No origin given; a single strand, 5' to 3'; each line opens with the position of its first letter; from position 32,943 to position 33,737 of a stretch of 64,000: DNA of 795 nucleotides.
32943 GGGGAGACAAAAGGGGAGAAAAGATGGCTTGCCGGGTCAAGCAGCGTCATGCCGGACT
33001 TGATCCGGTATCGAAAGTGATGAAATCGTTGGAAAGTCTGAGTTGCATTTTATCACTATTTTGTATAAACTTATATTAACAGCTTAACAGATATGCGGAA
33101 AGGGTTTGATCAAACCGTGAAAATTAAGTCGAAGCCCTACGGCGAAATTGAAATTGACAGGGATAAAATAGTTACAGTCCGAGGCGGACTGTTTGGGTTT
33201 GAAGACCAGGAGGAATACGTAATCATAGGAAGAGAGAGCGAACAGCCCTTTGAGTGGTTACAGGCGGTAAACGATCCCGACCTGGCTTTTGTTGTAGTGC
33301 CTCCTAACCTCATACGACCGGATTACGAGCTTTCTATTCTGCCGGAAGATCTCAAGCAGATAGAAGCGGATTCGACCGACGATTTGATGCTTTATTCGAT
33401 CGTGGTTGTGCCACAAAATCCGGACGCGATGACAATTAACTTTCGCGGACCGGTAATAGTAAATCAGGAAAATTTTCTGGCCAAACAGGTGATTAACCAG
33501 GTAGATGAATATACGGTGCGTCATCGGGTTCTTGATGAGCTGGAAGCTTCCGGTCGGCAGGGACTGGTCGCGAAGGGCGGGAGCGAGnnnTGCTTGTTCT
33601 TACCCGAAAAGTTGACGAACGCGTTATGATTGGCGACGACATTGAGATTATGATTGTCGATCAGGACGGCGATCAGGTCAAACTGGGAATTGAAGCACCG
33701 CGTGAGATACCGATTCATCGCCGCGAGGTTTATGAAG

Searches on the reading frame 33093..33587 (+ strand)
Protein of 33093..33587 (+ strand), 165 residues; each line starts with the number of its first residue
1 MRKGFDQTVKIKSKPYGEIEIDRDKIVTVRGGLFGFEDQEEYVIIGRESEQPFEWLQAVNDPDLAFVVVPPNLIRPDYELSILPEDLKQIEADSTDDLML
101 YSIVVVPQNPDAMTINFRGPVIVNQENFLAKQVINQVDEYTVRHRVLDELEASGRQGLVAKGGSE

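Call 10: find_homologous_proteins(query=window:33093-33587:+)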
Query window:33093-33587:+ (165 aa): 21 proteins with E <= 0.001 among 63 candidates.
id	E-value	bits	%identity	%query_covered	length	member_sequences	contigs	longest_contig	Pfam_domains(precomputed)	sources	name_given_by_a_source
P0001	2.9e-90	318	92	95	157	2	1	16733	PF02623.22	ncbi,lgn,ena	-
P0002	9.5e-68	245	67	95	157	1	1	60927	PF02623.22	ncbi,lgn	-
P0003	3.4e-67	243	67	95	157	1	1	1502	PF02623.22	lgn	-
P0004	1.1e-63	232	63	94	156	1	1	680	PF02623.22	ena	-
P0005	1.6e-63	231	64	95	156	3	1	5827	PF02623.22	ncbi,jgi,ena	-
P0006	6.0e-63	230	67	93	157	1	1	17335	PF02623.22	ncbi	-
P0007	7.8e-63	229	63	95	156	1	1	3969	PF02623.22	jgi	jgi:flagellar assembly factor FliW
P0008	3.4e-62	227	64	95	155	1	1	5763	PF02623.22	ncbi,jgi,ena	-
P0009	9.1e-61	222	62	98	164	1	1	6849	PF02623.22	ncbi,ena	-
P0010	2.4e-58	215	60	95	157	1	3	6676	PF02623.22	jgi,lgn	jgi:flagellar assembly factor FliW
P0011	3.9e-58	214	64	84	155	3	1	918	PF02623.22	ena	-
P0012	4.4e-58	214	59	95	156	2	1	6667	PF02623.22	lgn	-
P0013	5.1e-58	214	58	95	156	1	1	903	PF02623.22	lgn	-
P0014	5.8e-58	213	60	95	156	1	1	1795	PF02623.22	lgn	-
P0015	5.0e-57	210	65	89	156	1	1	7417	PF02623.22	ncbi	ncbi:MAG: flagellar assembly protein FliW [bacterium]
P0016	2.3e-56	208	58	95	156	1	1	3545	PF02623.22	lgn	-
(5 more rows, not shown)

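Call 12: find_related_loci(query=A1, collection=genome_contigs, flank=4000)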
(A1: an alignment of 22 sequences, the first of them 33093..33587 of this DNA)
Query A1 (165 aa) in genome_contigs; peptide patterns used: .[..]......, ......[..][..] (x = any residue, [..] = any of these).
86 stretches matched a pattern; 7 encode a relative of the query (tblastn E <= 1e-3); 7 distinct loci.
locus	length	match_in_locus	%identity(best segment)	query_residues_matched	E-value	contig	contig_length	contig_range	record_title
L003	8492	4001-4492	92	2-165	8e-101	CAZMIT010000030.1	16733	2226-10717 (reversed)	MAG TPA_asm: uncultured bacterium isolate binchicken_co32_468 genome assembly, contig: NODE_5398_length_16733_cov_18.400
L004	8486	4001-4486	67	3-164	2e-77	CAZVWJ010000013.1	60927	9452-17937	MAG TPA_asm: uncultured bacterium isolate binchicken_co77_20 genome assembly, contig: NODE_541_length_60927_cov_10.90092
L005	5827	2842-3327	63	3-164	8e-71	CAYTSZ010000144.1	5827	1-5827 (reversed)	MAG TPA_asm: uncultured bacterium isolate binchicken_co92_17 genome assembly, contig: NODE_3809_length_5827_cov_9.468815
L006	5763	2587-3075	62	1-164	6e-70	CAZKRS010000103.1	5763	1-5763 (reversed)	MAG TPA_asm: uncultured bacterium isolate binchicken_co32_498 genome assembly, contig: NODE_25446_length_5763_cov_11.778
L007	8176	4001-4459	67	10-162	1e-69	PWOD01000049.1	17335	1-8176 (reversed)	MAG: bacterium isolate CSSed10_354m CS-Sed10-C6475, whole genome shotgun sequence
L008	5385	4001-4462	63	9-165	5e-63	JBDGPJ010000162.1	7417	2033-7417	MAG: bacterium isolate DAL-3Gt_29_2_75C1R DAL-3Gt_29_2_75C1R_162, whole genome shotgun sequence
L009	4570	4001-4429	62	9-151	2e-59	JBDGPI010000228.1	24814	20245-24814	MAG: bacterium isolate DAL-3Gt_29_1_96C5R DAL-3Gt_29_1_96C5R_230, whole genome shotgun sequence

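Call 17: find_encoding_contigs(protein=P0009, flank=3000, max_places=3)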
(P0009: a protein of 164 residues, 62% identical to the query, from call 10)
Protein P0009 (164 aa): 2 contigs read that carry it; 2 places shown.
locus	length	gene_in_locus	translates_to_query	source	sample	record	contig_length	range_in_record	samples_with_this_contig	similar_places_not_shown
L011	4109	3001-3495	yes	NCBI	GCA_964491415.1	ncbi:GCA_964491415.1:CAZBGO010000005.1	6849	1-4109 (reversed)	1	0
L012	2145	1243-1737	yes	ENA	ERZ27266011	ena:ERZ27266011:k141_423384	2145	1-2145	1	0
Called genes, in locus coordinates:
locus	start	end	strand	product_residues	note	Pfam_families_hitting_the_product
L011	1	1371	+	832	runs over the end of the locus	PF22638:FlgK_D1, PF06429:Flg_bbr_C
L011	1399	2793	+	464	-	PF00669:Flagellin_N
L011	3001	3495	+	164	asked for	PF02623:FliW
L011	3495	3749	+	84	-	PF02599:CsrA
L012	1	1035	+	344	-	?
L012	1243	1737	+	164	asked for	PF02623:FliW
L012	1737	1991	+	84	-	PF02599:CsrA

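Call 18: find_encoding_contigs(protein=P0010, flank=3000, max_places=3)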
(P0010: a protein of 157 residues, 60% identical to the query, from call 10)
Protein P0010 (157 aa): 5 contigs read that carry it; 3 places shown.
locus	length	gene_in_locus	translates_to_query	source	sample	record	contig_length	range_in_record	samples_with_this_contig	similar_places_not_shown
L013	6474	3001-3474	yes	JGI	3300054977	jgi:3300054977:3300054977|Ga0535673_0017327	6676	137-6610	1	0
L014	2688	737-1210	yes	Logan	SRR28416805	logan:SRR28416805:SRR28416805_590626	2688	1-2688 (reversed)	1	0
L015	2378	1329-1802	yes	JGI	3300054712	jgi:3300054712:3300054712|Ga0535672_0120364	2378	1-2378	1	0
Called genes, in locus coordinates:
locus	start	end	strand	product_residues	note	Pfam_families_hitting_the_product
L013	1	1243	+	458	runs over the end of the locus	?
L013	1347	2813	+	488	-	PF00669:Flagellin_N, PF00700:Flagellin_C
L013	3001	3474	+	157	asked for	PF02623:FliW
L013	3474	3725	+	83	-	PF02599:CsrA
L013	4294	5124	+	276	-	PF00669:Flagellin_N, PF00700:Flagellin_C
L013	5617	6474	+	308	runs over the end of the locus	?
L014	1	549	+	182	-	?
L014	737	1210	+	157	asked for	PF02623:FliW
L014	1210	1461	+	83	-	PF02599:CsrA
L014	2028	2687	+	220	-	?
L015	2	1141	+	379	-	?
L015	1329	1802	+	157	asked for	PF02623:FliW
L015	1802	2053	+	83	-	PF02599:CsrA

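Call 19: find_encoding_contigs(protein=P0012, flank=3000, max_places=3)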
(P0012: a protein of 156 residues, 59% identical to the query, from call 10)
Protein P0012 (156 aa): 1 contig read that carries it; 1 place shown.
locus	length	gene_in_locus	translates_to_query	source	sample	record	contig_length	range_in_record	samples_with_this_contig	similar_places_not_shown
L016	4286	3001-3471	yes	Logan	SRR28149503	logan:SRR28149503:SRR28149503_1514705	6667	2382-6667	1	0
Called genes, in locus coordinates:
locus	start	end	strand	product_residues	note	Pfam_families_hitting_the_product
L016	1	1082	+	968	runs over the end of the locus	PF00460:Flg_bb_rod (faint), PF22638:FlgK_D1, PF06429:Flg_bbr_C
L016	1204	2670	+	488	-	PF00669:Flagellin_N, PF00700:Flagellin_C (weak)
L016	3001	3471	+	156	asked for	PF02623:FliW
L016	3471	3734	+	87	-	PF02599:CsrA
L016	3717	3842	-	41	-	-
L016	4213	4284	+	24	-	?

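Call 20: find_encoding_contigs(protein=P0007, flank=3000, max_places=3)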
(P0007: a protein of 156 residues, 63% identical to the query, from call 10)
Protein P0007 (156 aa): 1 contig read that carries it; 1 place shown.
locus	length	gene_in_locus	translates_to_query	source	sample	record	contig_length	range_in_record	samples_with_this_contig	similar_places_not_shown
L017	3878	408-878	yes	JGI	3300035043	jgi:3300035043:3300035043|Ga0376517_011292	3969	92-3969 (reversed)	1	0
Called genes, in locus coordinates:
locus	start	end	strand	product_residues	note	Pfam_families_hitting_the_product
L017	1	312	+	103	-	?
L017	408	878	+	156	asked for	PF02623:FliW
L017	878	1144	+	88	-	PF02599:CsrA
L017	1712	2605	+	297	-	PF00669:Flagellin_N, PF00700:Flagellin_C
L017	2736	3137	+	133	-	PF03646:FlaG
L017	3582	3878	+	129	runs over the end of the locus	?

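Call 21: find_encoding_contigs(protein=P0016, flank=3000, max_places=3)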
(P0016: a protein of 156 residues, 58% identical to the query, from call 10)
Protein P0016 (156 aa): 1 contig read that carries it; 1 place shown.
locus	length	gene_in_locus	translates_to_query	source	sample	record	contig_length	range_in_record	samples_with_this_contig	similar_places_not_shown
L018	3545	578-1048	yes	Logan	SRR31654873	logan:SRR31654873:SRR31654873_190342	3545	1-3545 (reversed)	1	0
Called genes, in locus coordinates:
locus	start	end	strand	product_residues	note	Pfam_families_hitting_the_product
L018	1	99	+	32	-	?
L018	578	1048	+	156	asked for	PF02623:FliW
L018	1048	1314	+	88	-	PF02599:CsrA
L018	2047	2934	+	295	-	PF00669:Flagellin_N, PF00700:Flagellin_C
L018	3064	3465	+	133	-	PF03646:FlaG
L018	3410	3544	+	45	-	?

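Call 30: find_homologous_proteins(query=A1, max_evalue=1e-10)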
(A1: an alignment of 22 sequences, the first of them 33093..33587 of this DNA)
Query A1 (22 sequences) (165 aa, profile of the alignment): 489 proteins with E <= 1e-10 among 1776 candidates; the best 120 are listed.
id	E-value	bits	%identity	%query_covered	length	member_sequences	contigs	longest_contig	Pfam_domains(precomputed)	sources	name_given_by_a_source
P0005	1.3e-79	283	64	95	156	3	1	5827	PF02623.22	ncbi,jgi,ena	-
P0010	2.9e-79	282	60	95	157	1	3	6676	PF02623.22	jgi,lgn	jgi:flagellar assembly factor FliW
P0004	6.4e-79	281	63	94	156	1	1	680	PF02623.22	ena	-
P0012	1.5e-78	280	59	95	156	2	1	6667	PF02623.22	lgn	-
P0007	2.3e-78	279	63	95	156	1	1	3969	PF02623.22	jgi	jgi:flagellar assembly factor FliW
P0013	2.4e-78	279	58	95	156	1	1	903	PF02623.22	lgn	-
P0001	4.8e-78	278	92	95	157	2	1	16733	PF02623.22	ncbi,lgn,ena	-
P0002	8.4e-78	277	67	95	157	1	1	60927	PF02623.22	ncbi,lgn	-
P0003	1.1e-77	277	67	95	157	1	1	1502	PF02623.22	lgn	-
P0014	1.4e-77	277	60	95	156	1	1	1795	PF02623.22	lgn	-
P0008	2.1e-77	276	64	95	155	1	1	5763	PF02623.22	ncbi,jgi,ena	-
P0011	7.0e-76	271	64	84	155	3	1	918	PF02623.22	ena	-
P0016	1.2e-75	270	58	95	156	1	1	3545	PF02623.22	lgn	-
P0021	1.1e-74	267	60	87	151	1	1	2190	PF02623.22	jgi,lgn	-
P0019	1.5e-74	267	64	87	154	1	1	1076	PF02623.22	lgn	-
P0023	2.2e-73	263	64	87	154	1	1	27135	PF02623.22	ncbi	-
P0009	8.9e-73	261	62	98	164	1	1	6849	PF02623.22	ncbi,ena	-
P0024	9.2e-73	261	59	94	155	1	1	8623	PF02623.22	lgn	-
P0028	1.6e-69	250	60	87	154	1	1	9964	PF02623.22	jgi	jgi:flagellar assembly factor FliW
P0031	3.0e-47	178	42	91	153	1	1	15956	PF02623.22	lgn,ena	-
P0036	2.5e-46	175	42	88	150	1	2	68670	PF02623.22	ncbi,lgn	ncbi:MAG: flagellar assembly protein FliW [Spirochaetota bacterium]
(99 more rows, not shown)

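Call 31: find_encoding_contigs(protein=P0023, flank=3000, max_places=2)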
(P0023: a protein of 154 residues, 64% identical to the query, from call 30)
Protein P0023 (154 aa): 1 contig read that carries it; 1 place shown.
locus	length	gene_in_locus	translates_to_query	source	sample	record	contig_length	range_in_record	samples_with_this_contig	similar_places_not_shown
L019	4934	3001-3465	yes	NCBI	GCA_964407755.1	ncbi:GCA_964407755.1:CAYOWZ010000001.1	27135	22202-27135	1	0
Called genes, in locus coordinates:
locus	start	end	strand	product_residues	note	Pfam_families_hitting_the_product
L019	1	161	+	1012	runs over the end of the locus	PF22638:FlgK_D1, PF06429:Flg_bbr_C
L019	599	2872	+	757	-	PF00669:Flagellin_N, PF00700:Flagellin_C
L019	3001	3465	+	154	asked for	PF02623:FliW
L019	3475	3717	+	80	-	PF02599:CsrA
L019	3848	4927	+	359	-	PF00155:Aminotran_1_2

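Call 32: find_encoding_contigs(protein=P0028, flank=3000, max_places=2)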
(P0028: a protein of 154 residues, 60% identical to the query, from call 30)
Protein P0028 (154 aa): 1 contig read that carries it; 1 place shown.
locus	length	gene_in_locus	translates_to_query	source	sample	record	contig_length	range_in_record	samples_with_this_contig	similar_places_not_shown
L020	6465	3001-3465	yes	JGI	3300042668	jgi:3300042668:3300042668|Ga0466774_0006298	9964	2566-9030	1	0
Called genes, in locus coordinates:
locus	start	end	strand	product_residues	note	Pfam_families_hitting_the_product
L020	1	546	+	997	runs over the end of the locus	PF22638:FlgK_D1, PF06429:Flg_bbr_C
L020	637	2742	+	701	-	PF00669:Flagellin_N, PF00700:Flagellin_C (weak)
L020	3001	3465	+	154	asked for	PF02623:FliW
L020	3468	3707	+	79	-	PF02599:CsrA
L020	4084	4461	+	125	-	PF03646:FlaG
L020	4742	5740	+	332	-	PF27299:TP0873_N (weak), PF26154:DUF8042 (weak)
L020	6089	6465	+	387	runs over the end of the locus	PF00669:Flagellin_N, PF00700:Flagellin_C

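Call 33: find_encoding_contigs(protein=P0024, flank=3000, max_places=2)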
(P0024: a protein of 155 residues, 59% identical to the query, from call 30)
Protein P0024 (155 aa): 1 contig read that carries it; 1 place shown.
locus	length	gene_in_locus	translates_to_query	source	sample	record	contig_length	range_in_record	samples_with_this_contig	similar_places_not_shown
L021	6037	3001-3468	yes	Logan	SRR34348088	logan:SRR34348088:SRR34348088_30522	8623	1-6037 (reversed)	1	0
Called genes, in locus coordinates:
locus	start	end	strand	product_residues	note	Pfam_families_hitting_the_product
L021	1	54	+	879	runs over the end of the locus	?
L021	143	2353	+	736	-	PF00669:Flagellin_N, PF00700:Flagellin_C (weak)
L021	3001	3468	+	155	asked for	PF02623:FliW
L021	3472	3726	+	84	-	PF02599:CsrA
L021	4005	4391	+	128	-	PF03646:FlaG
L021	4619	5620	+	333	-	PF26154:DUF8042 (faint), PF27299:TP0873_N (weak)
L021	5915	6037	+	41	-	?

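Call 34: find_encoding_contigs(protein=P0036, flank=3000, max_places=2)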
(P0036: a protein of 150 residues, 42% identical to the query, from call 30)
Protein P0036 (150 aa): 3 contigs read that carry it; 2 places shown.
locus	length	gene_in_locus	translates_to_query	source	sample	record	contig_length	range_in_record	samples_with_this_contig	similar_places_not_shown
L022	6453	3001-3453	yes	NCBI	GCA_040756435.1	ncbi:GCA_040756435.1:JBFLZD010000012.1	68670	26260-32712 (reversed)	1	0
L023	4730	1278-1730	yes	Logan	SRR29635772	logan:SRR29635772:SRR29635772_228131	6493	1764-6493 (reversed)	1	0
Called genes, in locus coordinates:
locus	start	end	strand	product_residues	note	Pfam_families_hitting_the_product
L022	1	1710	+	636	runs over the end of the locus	PF22638:FlgK_D1, PF06429:Flg_bbr_C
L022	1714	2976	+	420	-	PF00669:Flagellin_N, PF07196:Flagellin_IN (weak)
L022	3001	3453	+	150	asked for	PF02623:FliW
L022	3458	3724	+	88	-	PF02599:CsrA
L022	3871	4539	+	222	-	PF07947:YhhN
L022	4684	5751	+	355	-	PF07719:TPR_2 (faint)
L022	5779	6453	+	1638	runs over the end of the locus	PF00515:TPR_1 (faint), PF07719:TPR_2 (faint), PF12895:ANAPC3 (faint), PF13181:TPR_8 (faint), PF13371:TPR_9 (faint), PF14559:TPR_19 (weak), PF14559:TPR_19 (weak), PF13585:CHU_C (weak), +9 more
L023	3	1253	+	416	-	?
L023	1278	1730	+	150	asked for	PF02623:FliW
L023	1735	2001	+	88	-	PF02599:CsrA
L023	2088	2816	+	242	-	PF07947:YhhN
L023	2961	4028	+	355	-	PF07719:TPR_2 (faint)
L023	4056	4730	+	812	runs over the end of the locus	?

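Call 35: find_encoding_contigs(protein=P0031, flank=3000, max_places=2)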
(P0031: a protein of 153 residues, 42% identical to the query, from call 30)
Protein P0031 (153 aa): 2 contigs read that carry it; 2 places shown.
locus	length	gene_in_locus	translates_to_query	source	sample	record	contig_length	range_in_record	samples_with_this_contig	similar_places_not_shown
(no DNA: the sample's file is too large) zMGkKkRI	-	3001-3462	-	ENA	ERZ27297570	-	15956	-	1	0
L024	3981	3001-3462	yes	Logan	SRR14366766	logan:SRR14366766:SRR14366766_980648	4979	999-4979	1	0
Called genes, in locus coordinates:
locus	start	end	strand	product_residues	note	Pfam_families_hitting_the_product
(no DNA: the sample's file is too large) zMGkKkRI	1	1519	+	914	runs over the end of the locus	PF22638:FlgK_D1, PF06429:Flg_bbr_C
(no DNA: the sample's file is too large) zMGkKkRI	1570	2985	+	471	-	PF00669:Flagellin_N, PF00700:Flagellin_C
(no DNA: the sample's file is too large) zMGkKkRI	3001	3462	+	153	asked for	PF02623:FliW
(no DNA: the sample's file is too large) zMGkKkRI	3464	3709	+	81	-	PF02599:CsrA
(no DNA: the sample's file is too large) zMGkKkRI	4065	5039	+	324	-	PF00669:Flagellin_N, PF00700:Flagellin_C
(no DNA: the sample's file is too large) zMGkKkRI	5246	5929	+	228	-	?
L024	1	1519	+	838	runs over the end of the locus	?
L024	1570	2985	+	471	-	PF00669:Flagellin_N, PF00700:Flagellin_C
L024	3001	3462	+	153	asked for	PF02623:FliW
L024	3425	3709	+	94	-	PF02599:CsrA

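Call 46: search_protein_families(library=pfam, proteins=[window:33093-33587:+])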
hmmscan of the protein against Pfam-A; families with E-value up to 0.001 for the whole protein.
window:33093-33587:+ (165 aa): 1 family
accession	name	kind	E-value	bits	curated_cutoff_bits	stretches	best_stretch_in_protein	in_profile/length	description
PF02623.20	FliW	-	1.2e-35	122.4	25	1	28-145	2-121/122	FliW protein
